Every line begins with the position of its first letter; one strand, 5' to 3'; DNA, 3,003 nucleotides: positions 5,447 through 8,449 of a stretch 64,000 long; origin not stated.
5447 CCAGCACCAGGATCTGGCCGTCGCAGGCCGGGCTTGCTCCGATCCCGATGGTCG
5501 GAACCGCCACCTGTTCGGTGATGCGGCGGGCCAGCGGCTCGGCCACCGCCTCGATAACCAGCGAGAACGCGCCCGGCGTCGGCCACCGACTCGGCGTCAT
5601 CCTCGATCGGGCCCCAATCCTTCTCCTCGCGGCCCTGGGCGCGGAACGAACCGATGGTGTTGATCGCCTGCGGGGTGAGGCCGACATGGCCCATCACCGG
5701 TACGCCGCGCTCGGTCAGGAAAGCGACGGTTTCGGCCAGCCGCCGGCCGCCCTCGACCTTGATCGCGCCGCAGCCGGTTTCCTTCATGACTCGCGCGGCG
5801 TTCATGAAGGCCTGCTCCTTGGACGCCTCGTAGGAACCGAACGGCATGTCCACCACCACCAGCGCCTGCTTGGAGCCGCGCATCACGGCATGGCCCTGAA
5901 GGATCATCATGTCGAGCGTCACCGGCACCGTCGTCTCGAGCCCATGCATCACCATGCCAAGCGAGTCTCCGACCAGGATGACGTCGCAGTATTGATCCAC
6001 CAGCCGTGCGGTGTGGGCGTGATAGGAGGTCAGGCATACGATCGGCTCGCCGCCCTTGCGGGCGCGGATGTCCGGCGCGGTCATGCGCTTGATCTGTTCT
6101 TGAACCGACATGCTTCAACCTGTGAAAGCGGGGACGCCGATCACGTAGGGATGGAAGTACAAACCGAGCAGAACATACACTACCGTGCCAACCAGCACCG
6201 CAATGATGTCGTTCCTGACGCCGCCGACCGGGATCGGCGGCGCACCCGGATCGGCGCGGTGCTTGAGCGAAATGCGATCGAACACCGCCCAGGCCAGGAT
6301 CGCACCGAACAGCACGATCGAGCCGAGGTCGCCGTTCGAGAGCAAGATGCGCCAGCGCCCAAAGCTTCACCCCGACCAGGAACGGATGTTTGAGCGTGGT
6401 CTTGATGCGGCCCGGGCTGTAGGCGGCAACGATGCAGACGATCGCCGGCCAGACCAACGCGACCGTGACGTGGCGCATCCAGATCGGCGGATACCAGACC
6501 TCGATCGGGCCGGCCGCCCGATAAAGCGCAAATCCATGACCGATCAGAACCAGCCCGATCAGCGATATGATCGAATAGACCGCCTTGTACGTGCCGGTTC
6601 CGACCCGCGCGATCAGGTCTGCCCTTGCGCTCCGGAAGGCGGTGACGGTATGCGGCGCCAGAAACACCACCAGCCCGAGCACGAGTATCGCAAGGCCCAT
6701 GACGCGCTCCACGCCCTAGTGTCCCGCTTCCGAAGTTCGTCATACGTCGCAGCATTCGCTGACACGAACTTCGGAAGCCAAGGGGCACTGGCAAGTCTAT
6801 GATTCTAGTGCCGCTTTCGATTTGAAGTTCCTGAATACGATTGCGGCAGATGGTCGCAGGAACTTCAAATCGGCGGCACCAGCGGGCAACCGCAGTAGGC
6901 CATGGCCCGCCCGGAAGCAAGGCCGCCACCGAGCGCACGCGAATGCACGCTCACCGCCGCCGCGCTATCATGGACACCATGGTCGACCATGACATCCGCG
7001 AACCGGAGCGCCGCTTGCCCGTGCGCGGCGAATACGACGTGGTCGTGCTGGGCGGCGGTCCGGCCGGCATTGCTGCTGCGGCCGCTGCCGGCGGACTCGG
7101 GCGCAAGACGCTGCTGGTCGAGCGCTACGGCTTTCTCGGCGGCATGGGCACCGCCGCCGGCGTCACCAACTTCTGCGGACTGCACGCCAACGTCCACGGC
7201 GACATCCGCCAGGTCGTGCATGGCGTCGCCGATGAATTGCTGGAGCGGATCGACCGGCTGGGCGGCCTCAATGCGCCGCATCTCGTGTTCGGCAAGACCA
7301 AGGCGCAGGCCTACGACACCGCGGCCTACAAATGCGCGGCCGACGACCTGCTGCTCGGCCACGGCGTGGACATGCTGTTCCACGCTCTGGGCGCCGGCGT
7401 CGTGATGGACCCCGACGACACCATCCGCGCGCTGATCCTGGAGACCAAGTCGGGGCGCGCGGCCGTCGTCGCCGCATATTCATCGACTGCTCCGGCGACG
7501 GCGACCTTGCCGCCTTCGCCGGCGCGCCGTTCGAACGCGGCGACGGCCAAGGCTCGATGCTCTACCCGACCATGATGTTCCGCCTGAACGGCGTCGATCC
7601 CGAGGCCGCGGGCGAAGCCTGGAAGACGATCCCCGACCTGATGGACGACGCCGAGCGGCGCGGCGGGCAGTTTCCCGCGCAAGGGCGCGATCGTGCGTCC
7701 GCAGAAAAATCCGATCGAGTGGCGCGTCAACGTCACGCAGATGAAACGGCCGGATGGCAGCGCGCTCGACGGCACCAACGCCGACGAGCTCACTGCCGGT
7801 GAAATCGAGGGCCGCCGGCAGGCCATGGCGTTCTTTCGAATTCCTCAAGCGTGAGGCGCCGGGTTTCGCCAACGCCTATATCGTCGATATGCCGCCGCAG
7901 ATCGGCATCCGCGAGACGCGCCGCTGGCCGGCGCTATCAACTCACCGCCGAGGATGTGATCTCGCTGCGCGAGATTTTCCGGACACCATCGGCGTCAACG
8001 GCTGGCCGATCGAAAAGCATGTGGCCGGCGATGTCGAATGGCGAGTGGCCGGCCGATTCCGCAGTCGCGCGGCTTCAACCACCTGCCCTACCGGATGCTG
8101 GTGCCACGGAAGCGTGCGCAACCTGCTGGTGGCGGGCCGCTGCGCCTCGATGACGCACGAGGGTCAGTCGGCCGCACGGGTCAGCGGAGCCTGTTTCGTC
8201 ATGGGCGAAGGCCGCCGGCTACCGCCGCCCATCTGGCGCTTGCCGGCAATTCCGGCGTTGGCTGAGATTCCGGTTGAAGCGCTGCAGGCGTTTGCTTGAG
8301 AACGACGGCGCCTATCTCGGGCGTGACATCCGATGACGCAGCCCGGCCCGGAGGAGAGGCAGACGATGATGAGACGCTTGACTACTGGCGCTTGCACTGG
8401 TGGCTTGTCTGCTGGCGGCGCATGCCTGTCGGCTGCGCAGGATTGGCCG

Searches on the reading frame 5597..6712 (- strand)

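Call 58: search_protein_families(library=pfam, max_evalue=0.001, proteins=[window:5597-6712:-])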
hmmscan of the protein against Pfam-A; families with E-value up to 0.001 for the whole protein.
window:5597-6712:- (371 aa): 1 family
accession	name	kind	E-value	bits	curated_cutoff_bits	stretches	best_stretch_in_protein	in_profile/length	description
PF07298.16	NnrU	-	1.4e-31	110.1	24.7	1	9-124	1-117/188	NnrU protein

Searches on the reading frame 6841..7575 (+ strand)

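Call 56: search_protein_families(library=pfam, max_evalue=0.001, proteins=[window:6841-7575:+])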
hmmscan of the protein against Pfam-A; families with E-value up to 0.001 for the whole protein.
window:6841-7575:+ (244 aa): 4 families
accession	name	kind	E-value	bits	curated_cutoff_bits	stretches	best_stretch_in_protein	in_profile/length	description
PF12831.13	FAD_oxidored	-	2.6e-33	116.4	27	1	66-213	1-139/416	FAD dependent oxidoreductase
PF07992.20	Pyr_redox_2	-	2.4e-05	24.3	26.1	1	65-175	1-108/291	Pyridine nucleotide-disulphide oxidoreductase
PF03486.20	HI0933_like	-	0.00035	20.5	50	1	66-100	2-36/244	HI0933-like protein Rossmann domain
PF01134.28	GIDA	-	0.00086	18.9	22.1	1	66-102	1-29/391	Glucose inhibited division protein A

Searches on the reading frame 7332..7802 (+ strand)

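Call 58: search_protein_families(library=pfam, max_evalue=0.001, proteins=[window:7332-7802:+])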
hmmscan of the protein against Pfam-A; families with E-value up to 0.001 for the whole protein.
window:7332-7802:+ (156 aa): 1 family
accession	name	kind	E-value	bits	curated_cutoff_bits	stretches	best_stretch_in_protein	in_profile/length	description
PF12831.13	FAD_oxidored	-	3e-11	43.7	27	1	48-119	138-182/416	FAD dependent oxidoreductase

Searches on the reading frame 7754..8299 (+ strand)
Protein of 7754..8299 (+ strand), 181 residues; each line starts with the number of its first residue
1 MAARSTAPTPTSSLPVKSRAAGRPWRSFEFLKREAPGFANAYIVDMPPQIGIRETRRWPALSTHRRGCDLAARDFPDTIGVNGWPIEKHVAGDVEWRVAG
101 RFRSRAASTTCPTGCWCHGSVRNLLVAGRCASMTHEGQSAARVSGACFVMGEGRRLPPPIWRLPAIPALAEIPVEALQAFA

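Call 56: search_protein_families(library=pfam, max_evalue=0.001, proteins=[window:7754-8299:+])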
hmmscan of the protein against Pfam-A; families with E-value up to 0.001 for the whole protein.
window:7754-8299:+ (181 aa): 1 family
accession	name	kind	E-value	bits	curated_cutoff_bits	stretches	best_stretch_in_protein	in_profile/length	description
PF12831.13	FAD_oxidored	-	1.4e-28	100.8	27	1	18-152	257-388/416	FAD dependent oxidoreductase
